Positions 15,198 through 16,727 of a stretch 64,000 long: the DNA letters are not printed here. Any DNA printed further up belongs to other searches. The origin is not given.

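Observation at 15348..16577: A nucleoside-2-deoxyribosyltransferase-like domain is fused to a uridine-kinase/PRK-family P-loop kinase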

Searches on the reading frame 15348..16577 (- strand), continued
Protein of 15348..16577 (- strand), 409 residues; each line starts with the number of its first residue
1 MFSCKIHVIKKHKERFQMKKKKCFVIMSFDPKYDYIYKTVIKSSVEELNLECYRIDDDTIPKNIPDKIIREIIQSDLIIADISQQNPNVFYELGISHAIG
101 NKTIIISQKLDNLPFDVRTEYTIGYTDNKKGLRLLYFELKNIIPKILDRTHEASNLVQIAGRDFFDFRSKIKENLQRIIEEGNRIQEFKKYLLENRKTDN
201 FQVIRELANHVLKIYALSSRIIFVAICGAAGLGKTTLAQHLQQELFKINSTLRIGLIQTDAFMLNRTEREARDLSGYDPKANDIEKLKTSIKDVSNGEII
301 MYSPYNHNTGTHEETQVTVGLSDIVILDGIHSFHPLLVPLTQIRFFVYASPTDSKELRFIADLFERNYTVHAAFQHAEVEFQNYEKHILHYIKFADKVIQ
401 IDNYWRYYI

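Call 12: find_encoding_contigs(protein=P0022, flank=8000, max_places=1)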
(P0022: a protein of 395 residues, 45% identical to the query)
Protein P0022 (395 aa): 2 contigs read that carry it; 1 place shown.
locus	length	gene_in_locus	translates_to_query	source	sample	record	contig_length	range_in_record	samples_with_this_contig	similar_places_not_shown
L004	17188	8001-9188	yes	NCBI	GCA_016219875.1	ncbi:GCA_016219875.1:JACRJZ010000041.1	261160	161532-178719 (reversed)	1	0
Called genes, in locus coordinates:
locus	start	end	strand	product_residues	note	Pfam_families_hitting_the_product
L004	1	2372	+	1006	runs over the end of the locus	PF07494:Reg_prop (faint), PF08450:SGL (faint), PF07495:Y_Y_Y, PF07730:HisKA_3, PF02518:HATPase_c, PF13581:HATPase_c_2 (weak)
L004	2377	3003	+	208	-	PF00072:Response_reg, PF13384:HTH_23 (faint), PF13518:HTH_28 (faint), PF00196:GerE, PF04545:Sigma70_r4 (faint), PF08281:Sigma70_r4_2 (weak)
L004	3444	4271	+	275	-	PF00528:BPD_transp_1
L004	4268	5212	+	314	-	PF00528:BPD_transp_1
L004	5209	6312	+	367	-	PF00005:ABC_tran, PF13304:AAA_21 (faint), PF08402:TOBE_2 (weak)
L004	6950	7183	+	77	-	-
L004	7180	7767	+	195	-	PF13271:DUF4062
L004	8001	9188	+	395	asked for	PF00485:PRK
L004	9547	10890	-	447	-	PF01408:GFO_IDH_MocA, PF19051:GFO_IDH_MocA_C2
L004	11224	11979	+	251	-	PF06439:3keto-disac_hyd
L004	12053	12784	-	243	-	PF03193:RsgA_GTPase (faint), PF00350:Dynamin_N (faint), PF01926:MMR_HSR1, PF02421:FeoB_N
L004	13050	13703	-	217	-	PF07081:DUF1349 (weak)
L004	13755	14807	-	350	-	-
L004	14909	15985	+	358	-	PF10056:DUF2293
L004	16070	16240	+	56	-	-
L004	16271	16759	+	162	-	-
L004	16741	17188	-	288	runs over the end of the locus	PF01170:UPF0020 (faint), PF08241:Methyltransf_11 (faint), PF01555:N6_N4_Mtase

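Call 13: find_encoding_contigs(protein=P0017, flank=8000, max_places=1)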
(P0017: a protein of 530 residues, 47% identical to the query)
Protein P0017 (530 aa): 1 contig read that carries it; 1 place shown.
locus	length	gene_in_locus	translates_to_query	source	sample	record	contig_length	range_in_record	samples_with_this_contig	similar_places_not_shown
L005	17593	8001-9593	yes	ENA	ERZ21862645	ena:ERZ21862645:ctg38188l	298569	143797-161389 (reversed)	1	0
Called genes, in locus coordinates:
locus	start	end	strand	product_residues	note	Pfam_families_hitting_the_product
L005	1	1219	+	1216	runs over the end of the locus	PF00092:VWA, PF13519:VWA_2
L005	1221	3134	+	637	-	PF13584:BatD (weak)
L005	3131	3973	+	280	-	PF07719:TPR_2 (faint), PF13181:TPR_8 (faint), PF13414:TPR_11 (faint), PF00515:TPR_1 (weak)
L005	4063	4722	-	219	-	-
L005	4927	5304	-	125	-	PF08897:DUF1841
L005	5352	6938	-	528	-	-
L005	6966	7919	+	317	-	PF00589:Phage_integrase (weak)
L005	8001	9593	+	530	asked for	PF00485:PRK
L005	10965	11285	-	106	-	PF01883:FeS_assembly_P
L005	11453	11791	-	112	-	PF00355:Rieske, PF13806:Rieske_2, PF22543:Rieske_4 (weak)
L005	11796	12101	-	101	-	PF01458:SUFBD_core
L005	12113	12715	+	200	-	-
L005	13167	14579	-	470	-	PF19295:SufBD_N, PF01458:SUFBD_core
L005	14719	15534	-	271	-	PF00005:ABC_tran, PF02463:SMC_N (weak)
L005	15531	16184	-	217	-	PF01058:Oxidored_q6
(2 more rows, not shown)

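Call 14: find_encoding_contigs(protein=P0032, flank=8000, max_places=1)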
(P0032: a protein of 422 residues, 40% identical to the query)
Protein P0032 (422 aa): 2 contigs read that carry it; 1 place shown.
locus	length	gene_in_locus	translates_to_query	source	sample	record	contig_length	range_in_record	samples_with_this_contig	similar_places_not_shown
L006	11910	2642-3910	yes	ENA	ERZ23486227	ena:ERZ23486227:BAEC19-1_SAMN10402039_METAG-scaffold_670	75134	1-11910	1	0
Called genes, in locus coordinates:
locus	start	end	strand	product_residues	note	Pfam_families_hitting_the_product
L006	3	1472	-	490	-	?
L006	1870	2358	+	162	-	PF12161:HsdM_N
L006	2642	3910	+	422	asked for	PF00485:PRK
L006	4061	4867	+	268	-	PF08867:FRG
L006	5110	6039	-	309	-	PF03793:PASTA (weak)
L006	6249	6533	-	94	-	PF04014:MazE_antitoxin (weak)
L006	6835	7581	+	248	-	PF04471:Mrr_cat, PF13156:Mrr_cat_2, PF22722:NA-iREase1, PF01396:Zn_ribbon_Top1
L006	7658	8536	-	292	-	-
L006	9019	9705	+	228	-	-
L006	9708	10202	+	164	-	-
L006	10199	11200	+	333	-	-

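Call 15: find_encoding_contigs(protein=P0011, flank=8000, max_places=1)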
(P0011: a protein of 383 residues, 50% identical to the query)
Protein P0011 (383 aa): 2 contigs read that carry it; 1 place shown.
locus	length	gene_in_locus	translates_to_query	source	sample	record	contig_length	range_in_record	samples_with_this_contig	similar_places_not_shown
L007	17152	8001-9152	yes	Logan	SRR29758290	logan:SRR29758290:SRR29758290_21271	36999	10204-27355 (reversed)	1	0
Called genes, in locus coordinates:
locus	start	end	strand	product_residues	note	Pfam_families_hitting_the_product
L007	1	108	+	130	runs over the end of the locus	PF13560:HTH_31, PF01381:HTH_3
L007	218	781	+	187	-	PF06114:Peptidase_M78 (weak)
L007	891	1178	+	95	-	-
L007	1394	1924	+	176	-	-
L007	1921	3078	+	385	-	-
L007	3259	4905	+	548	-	PF01011:PQQ (weak), PF13360:PQQ_2, PF13570:Beta-prop_ACSF4, PF13360:PQQ_2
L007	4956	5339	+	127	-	PF00190:Cupin_1 (weak), PF02311:AraC_binding (weak), PF07883:Cupin_2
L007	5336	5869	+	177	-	PF00132:Hexapep (faint)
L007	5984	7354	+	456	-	-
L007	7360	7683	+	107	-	-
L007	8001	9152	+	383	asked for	PF00485:PRK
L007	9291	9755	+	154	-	PF00578:AhpC-TSA, PF08534:Redoxin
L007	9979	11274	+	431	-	PF03349:Toluene_X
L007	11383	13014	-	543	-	PF02743:dCache_1, PF00672:HAMP, PF13581:HATPase_c_2, PF02518:HATPase_c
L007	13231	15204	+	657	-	PF00501:AMP-binding, PF23562:AMP-binding_C_3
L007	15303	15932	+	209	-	-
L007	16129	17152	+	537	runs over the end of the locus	PF02872:5_nucleotid_C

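Call 18: list_cluster_members(proteins=[P0001, P0019, P0013])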
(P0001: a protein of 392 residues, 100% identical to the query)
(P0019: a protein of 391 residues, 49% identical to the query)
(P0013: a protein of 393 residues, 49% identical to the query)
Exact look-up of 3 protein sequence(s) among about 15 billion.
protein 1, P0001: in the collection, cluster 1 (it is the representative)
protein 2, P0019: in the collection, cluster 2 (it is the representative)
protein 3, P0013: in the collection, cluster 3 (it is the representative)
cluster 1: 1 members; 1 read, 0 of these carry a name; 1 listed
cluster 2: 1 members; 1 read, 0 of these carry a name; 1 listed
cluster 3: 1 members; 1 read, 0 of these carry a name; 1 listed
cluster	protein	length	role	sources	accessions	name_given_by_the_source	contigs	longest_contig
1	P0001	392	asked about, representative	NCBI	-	-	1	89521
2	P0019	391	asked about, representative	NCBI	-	-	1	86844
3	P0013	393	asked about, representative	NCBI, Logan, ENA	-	-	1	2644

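Call 24: search_protein_families(library=pfam, proteins=[P0041, P0045, P0061, P0085, P0095, P0117, P0074, P0089, P0096, P0054], max_evalue=0.01)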
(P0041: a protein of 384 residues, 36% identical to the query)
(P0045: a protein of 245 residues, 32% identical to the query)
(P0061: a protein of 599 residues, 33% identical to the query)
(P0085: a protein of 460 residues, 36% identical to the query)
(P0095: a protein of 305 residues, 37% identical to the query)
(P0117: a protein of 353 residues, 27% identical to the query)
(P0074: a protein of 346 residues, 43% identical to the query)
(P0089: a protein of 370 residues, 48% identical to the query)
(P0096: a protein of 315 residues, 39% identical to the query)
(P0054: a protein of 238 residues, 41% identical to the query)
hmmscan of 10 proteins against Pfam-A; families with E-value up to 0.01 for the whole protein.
P0041 (384 aa): 1 family
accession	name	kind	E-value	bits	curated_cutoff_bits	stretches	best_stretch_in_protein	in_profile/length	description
PF05014.21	Nuc_deoxyrib_tr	-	3.4e-11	43.8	28.8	2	52-95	57-102/117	Nucleoside 2-deoxyribosyltransferase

P0045 (245 aa): 0 families

P0061 (599 aa): 4 families
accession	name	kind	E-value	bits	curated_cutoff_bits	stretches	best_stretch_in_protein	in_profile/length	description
PF05014.21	Nuc_deoxyrib_tr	-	3.1e-08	34.2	28.8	1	507-562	45-102/117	Nucleoside 2-deoxyribosyltransferase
PF07228.17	SpoIIE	-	1.7e-06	28.5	25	1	184-252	117-191/192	Stage II sporulation protein E (SpoIIE)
PF00481.26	PP2C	-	1.9e-05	24.9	20.3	1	42-133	44-145/255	Protein phosphatase 2C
PF13672.11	PP2C_2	-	0.0014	18.6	24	1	21-222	22-190/209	Protein phosphatase 2C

P0085 (460 aa): 2 families
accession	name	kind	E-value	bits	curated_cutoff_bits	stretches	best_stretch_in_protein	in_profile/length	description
PF13289.12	SIR2_2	-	4.1e-28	98.7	24.5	1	299-427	2-132/141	SIR2-like domain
PF05014.21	Nuc_deoxyrib_tr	-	0.0018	18.9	28.8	1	45-96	49-102/117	Nucleoside 2-deoxyribosyltransferase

P0095 (305 aa): 2 families
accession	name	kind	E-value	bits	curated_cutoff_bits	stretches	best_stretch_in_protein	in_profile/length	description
PF22552.1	TY-Chap3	-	2.2e-15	57.8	27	1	184-295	11-112/117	T3SS (YopN, CesT) and YbjN peptide-binding chaperone 3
PF05014.21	Nuc_deoxyrib_tr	-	1.5e-05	25.6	28.8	1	38-94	45-103/117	Nucleoside 2-deoxyribosyltransferase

P0117 (353 aa): 1 family
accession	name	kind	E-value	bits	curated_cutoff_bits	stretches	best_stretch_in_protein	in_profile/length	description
PF05014.21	Nuc_deoxyrib_tr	-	2.5e-07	31.3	28.8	1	38-94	45-103/117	Nucleoside 2-deoxyribosyltransferase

P0074 (346 aa): 1 family
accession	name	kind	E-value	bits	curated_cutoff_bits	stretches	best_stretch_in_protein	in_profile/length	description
PF05014.21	Nuc_deoxyrib_tr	-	0.0029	18.2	28.8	1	28-90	28-89/117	Nucleoside 2-deoxyribosyltransferase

P0089 (370 aa): 1 family
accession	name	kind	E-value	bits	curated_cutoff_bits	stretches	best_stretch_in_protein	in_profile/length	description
PF05014.21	Nuc_deoxyrib_tr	-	0.00018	22.1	28.8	1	41-97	44-102/117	Nucleoside 2-deoxyribosyltransferase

P0096 (315 aa): 1 family
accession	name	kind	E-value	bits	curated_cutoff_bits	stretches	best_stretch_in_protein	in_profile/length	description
PF19763.6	DUF6250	-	0.0013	19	26.9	1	232-303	93-159/165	Domain of unknown function (DUF6250)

P0054 (238 aa): 0 families

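Call 26: find_related_loci(query=A1, collection=genome_contigs, flank=10000)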
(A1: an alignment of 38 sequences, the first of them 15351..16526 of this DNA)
Query A1 (392 aa) in genome_contigs; peptide patterns used: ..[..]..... (x = any residue, [..] = any of these).
600 stretches matched a pattern (row limit reached: there are more); 572 encode a relative of the query (tblastn E <= 1e-3); the best 80 are kept; 80 distinct loci.
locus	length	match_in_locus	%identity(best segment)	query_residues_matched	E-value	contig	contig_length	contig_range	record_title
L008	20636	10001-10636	30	2-228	4e-30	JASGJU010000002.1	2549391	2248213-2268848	MAG: Pseudoxanthomonas sp. isolate 5N501 JMF-2111-06-0005.ont.bin.501_1, whole genome shotgun sequence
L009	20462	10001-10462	41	3-154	7e-30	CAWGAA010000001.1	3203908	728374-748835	MAG: uncultured Spirochaetota bacterium isolate MFD04408.bin.1.18 genome assembly, contig: contig_23060, whole genome sh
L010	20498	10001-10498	32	4-173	4e-28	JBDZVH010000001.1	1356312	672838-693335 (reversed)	MAG: Opitutaceae bacterium isolate PE_dung23 NODE_1_length_1356312, whole genome shotgun sequence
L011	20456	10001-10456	38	2-151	5e-26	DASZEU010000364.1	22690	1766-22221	MAG TPA_asm: Candidatus Angelobacter sp. isolate SMAG_U6502 k141_1022831, whole genome shotgun sequence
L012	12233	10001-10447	38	6-151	3e-25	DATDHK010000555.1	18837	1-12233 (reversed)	MAG TPA_asm: Bryobacteraceae bacterium isolate SMAG_U276 k141_427619, whole genome shotgun sequence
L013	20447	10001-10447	35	3-158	4e-25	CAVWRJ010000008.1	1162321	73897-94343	MAG: uncultured Acidobacteriota bacterium isolate MFD01213.bin.1.234 genome assembly, contig: contig_2196, whole genome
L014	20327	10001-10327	41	1-109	2e-24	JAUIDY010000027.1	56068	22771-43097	MAG: Rhodothermia bacterium isolate 8_bin.12 NODE_732_length_56068_cov_1.155020, whole genome shotgun sequence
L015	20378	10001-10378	43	5-128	2e-24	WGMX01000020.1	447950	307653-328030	MAG: Anaerolineaceae bacterium isolate RI_313 c_000000148354, whole genome shotgun sequence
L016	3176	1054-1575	36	3-179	2e-24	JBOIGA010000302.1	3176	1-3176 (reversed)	MAG: Burkholderiales bacterium isolate SD8061_metabat2.bin.3 NODE_4125_length_3176_cov_1.175795, whole genome shotgun se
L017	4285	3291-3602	45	4-108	1e-24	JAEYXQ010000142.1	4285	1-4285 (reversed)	MAG: Proteobacteria bacterium isolate OH_CBlB_318 k127_1500543, whole genome shotgun sequence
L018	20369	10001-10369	41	6-128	4e-24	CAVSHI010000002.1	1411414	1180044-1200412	MAG: Ignavibacteriota bacterium isolate MFD01476.bin.1.124 genome assembly, contig: contig_213, whole genome shotgun seq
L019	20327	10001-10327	44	1-109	8e-24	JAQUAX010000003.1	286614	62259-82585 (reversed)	MAG: Dechloromonas sp. isolate STC_94 NODE_63_length_286614_cov_8.653359_Sandtown_C, whole genome shotgun sequence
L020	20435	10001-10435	35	1-145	2e-23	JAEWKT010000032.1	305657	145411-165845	MAG: Proteobacteria bacterium isolate OH_PBrB_6 k127_796529, whole genome shotgun sequence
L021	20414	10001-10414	37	6-139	4e-23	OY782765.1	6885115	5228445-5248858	MAG: Melioribacteraceae bacterium isolate b49f5fa7-6043-4eb4-88a3-53a29b1f0925 genome assembly, chromosome: 1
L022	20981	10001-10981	27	5-355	9e-23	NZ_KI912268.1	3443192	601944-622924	Holophaga foetida DSM 6591 HolfoDRAFT_HFA.1, whole genome shotgun sequence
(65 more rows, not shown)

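Call 27: predict_structure(alignment_id=A1)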
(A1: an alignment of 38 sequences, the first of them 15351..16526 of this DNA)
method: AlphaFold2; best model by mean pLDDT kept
length: 392 residues; sequences in the alignment: 38
mean_pLDDT: 91.2   pTM: 0.64
mean pLDDT of the five models: 91.2, 90.1, 89.6, 88.9, 88.1
residues with pLDDT >= 90: 277; 70-90: 107; 50-70: 8; < 50: 0
segments of 3 or more residues with pLDDT < 50: none
pLDDT, mean of each block of 10 residues (from residue 1): 87 90 94 90 71 90 92 89 90 84 90 94 94 78 72 82 88 89 96 97 96 94 97 96 96 95 97 96 95 94 96 96 97 93 89 91 95 97 92 93
secondary structure, 60 per line:
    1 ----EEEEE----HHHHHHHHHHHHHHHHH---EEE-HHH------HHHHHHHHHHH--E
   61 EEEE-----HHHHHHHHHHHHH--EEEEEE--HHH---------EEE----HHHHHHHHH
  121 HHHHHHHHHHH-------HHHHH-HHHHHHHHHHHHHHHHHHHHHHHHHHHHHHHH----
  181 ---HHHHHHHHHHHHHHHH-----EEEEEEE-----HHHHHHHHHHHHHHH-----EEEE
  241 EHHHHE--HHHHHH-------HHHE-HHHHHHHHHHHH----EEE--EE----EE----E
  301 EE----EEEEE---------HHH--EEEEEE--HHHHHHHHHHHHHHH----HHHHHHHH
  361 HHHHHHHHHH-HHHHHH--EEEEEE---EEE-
elements in order: E5-9 H14-30 E34-36 H47-57 E60-64 H70-82 E85-90 E105-107 H112-131 H139-143 H145-176 H184-199 E205-211 H217-231 E237-241 H242-245 H249-254 H267-278 E283-285 E300-302 E307-311 E326-331 H334-348 H353-370 H372-377 E380-385 E389-391
